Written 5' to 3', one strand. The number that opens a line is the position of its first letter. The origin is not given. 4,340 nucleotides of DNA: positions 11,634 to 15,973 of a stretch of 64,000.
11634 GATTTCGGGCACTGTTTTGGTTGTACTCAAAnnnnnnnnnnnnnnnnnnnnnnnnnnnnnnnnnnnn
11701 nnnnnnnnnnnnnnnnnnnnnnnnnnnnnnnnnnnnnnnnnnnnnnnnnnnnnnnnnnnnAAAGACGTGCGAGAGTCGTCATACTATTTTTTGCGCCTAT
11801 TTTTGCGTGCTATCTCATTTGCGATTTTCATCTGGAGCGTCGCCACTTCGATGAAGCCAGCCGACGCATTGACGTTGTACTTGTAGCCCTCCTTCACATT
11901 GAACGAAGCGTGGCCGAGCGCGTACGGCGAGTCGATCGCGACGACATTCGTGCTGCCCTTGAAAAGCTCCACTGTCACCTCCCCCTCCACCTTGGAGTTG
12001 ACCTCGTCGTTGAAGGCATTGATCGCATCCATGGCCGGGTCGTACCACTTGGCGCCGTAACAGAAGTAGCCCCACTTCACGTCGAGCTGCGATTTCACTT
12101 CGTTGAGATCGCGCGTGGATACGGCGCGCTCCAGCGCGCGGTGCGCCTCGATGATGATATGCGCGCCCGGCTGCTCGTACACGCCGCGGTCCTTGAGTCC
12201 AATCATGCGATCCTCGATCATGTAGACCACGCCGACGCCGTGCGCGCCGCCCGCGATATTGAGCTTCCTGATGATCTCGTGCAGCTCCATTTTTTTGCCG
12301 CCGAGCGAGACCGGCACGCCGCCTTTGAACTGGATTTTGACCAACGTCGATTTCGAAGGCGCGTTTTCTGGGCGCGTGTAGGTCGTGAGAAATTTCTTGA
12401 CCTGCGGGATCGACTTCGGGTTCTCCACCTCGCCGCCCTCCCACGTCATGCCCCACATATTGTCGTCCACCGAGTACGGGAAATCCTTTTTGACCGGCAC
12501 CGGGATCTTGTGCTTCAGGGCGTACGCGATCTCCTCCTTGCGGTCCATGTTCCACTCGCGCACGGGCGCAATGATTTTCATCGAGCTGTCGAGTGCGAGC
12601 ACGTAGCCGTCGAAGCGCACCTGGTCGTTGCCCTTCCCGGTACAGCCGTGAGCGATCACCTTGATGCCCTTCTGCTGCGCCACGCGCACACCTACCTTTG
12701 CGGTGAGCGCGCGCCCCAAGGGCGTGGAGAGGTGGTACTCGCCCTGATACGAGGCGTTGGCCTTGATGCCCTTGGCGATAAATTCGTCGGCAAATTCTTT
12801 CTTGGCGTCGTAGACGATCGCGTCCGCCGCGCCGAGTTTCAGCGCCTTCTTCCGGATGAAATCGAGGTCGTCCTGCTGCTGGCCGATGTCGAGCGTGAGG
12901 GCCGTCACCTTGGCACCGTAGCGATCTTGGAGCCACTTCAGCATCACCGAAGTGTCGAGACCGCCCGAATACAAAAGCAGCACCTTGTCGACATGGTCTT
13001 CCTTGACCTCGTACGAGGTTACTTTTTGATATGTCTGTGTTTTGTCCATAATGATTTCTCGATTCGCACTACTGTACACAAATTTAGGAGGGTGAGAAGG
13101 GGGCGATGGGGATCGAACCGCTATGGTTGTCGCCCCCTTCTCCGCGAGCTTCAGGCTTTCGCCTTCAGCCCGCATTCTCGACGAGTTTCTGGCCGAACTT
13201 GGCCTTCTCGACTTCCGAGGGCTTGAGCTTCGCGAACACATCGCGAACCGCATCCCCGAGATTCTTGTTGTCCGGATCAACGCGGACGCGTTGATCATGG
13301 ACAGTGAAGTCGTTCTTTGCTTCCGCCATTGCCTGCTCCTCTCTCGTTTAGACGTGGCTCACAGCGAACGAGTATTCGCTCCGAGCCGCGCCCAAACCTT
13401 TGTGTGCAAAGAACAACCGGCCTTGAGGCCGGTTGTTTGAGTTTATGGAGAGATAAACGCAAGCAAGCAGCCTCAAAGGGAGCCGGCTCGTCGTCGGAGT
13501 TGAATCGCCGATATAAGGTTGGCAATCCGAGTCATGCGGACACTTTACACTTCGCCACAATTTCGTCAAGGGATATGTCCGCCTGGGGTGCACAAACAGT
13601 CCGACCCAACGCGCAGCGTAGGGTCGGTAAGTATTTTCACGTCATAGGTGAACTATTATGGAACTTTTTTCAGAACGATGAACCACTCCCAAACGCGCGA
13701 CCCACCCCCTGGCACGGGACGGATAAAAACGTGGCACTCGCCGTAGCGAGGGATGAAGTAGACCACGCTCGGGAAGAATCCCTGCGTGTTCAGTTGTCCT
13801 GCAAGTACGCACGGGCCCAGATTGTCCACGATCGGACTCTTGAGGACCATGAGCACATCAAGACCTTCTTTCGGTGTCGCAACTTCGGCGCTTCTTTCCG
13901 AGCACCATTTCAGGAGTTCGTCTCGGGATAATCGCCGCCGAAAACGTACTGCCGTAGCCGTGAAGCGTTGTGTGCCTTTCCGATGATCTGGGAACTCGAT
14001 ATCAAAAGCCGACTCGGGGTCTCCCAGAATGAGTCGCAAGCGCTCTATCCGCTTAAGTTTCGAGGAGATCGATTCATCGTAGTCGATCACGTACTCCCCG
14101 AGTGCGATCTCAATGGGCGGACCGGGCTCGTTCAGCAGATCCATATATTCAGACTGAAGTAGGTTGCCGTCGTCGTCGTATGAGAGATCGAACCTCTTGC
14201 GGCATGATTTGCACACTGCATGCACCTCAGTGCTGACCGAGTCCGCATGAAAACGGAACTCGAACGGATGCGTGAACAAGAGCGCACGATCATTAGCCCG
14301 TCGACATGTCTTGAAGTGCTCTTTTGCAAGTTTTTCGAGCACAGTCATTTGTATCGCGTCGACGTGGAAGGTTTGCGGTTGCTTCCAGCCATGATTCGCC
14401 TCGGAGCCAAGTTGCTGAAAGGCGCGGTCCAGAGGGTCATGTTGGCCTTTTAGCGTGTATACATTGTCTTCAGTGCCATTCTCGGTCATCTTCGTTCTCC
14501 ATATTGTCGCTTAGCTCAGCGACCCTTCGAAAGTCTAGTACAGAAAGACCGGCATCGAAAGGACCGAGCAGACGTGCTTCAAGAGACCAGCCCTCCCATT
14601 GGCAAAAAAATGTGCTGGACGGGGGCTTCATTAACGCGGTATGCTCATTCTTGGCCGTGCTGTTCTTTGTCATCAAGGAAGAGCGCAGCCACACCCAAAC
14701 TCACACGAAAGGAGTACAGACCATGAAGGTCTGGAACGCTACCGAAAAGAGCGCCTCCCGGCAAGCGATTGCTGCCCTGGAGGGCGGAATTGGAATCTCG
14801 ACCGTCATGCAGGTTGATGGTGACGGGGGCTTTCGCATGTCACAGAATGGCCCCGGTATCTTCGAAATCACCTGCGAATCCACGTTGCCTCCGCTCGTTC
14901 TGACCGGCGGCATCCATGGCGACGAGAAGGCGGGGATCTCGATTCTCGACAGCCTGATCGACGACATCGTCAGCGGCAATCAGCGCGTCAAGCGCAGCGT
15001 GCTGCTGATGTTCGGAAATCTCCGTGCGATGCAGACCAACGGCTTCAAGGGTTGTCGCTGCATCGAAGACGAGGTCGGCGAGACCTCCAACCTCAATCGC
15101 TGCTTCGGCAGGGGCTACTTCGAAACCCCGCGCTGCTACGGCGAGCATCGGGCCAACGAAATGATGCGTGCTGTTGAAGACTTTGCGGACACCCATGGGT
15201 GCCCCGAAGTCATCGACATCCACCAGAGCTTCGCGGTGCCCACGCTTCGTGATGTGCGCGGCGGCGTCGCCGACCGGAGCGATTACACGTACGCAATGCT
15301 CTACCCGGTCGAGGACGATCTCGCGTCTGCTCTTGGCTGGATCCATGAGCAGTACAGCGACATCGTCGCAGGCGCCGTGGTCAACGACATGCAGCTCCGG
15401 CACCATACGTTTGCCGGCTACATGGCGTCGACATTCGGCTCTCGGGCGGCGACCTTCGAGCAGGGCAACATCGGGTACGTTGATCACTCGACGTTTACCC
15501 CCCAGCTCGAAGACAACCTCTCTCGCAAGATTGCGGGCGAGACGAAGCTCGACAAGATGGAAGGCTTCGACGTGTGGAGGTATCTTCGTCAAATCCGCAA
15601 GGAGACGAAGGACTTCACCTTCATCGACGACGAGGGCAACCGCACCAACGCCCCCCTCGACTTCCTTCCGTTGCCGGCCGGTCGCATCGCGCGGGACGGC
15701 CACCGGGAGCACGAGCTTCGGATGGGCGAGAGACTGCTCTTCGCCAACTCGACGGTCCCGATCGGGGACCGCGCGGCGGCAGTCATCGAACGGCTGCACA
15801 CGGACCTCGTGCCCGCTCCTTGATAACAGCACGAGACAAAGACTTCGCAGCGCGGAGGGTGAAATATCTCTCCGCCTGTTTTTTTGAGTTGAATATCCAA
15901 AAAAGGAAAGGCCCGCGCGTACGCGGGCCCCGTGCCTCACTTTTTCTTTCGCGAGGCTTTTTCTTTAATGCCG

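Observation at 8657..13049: argG and argH separated by a GME-superfamily hydrolase and small ORFs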

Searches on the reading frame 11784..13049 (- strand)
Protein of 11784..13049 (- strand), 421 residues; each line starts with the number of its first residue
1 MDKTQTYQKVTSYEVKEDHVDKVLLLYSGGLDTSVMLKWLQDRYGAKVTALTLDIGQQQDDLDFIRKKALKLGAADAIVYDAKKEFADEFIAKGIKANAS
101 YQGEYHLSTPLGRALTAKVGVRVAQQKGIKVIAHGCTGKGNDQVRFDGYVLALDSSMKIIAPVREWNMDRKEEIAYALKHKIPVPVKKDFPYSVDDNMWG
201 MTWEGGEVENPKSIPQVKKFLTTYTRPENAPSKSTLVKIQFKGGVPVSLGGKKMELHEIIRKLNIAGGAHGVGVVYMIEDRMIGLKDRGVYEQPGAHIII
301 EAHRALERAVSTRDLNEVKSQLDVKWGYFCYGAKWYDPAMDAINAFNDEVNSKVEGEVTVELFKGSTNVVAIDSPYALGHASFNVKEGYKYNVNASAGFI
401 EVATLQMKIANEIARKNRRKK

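Call 3: search_protein_families(library=pfam, proteins=[window:11784-13049:-], max_evalue=0.1)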
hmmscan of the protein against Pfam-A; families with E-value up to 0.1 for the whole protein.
window:11784-13049:- (421 aa): 4 families
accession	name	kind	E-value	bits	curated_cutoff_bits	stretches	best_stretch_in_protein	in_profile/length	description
PF00764.25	Arginosuc_synth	-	1.1e-60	204.8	27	1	22-183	1-162/162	Arginosuccinate synthase N-terminal HUP domain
PF20979.2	Arginosuc_syn_C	-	1.6e-57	195.1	27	1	192-409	1-218/219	Arginosuccinate synthase C-terminal domain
PF06508.19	QueC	-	0.00044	20.2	22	1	22-81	1-59/210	Queuosine biosynthesis protein QueC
PF24167.1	DUF7411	-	0.096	12.7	28.7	0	22-75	2-52/194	Family of unknown function (DUF7411)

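Call 4: search_protein_families(library=ncbifam, proteins=[window:11784-13049:-], max_evalue=0.1)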
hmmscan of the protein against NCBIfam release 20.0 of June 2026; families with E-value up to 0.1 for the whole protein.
window:11784-13049:- (421 aa): 12 families
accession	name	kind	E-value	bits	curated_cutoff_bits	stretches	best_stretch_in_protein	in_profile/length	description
NF001770.0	PRK00509.1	equivalog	3.4e-137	457.7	334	1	19-414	3-398/401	argininosuccinate synthase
TIGR00032.1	argG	equivalog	1.4e-127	426.3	268.2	1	22-412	1-391/394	argininosuccinate synthase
NF010392.0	PRK13820.1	equivalog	9.7e-117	390.3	512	1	21-416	3-394/395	argininosuccinate synthase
NF003385.0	PRK04527.1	equivalog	1.3e-73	248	603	1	21-416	4-398/401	argininosuccinate synthase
NF038212.1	argG_rel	exception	1e-55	189.1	425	1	17-374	11-363/381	argininosuccinate synthase-related protein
NF003779.0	PRK05370.1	equivalog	5.3e-53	180.4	657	1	21-367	12-369/448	argininosuccinate synthase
TIGR00364.1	TIGR00364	equivalog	0.00021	20.9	150.3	1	25-79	3-57/201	7-cyano-7-deazaguanine synthase QueC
NF011259.0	PRK14665.1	equivalog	0.0017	17.4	364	1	20-96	5-82/360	tRNA 2-thiouridine(34) synthase MnmA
NF005373.0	PRK06915.1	equivalog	0.02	13.8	428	1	134-187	213-263/422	peptidase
TIGR00552.1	nadE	equivalog_domain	0.041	13.1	63.65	1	7-72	9-73/251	NAD(+) synthase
TIGR00787.1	dctP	subfamily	0.063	12.7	175.05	1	329-367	1-39/257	DctP family TRAP transporter solute-binding subunit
TIGR00268.2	TIGR00268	equivalog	0.088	12.1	150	0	19-72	12-67/259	ATP-dependent sacrificial sulfur transferase LarE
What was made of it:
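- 11784..13049 (-): argG, argininosuccinate synthase. Calls 3 and 4, above the curated cut-offs.
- Checked: argG, 11784-13049 (-): NCBIfam NF001770 457.7 bits against a cut-off of 334; TIGR00032 426 against 268 (call 4).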

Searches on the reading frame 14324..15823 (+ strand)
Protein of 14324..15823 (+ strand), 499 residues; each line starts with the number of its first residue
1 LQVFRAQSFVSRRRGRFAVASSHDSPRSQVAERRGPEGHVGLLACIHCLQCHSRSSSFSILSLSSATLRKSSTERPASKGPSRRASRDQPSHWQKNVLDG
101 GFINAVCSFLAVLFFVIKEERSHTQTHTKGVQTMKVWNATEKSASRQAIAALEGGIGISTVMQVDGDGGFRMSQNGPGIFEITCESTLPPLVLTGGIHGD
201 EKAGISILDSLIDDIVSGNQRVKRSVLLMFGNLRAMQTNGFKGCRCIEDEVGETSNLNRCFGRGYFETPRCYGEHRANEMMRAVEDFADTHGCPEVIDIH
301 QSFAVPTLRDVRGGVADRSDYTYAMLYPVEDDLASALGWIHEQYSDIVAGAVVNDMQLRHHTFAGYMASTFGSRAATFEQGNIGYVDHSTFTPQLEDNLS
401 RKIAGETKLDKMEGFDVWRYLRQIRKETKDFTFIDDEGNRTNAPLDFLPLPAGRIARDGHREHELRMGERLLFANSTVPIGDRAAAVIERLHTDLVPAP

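Call 3: search_protein_families(library=pfam, proteins=[window:14324-15823:+], max_evalue=0.1)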
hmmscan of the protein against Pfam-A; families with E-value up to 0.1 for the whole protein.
window:14324-15823:+ (499 aa): 2 families
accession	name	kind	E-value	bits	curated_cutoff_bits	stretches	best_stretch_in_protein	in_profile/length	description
PF24827.1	AstE_AspA_cat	-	1.9e-16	60.6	25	1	189-303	3-107/192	Succinylglutamate desuccinylase/Aspartoacylase catalytic domain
PF04952.20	AstE_AspA_hybrid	-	0.00064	20.1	25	1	415-488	3-73/76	AstE/AspA barrel-sandwich hybrid domain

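Call 4: search_protein_families(library=ncbifam, proteins=[window:14324-15823:+], max_evalue=0.1)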
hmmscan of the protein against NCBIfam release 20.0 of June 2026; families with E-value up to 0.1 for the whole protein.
window:14324-15823:+ (499 aa): 3 families
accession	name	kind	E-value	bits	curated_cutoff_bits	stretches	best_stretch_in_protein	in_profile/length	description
NF003706.0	PRK05324.1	subfamily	9.7e-29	100.4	170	1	167-493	27-332/336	succinylglutamate desuccinylase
TIGR03242.1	arg_catab_astE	equivalog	1.3e-24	87.1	305.65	1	168-488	20-318/319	succinylglutamate desuccinylase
NF002601.0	PRK02259.1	equivalog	6.7e-06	25.5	180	1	191-302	7-108/293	aspartoacylase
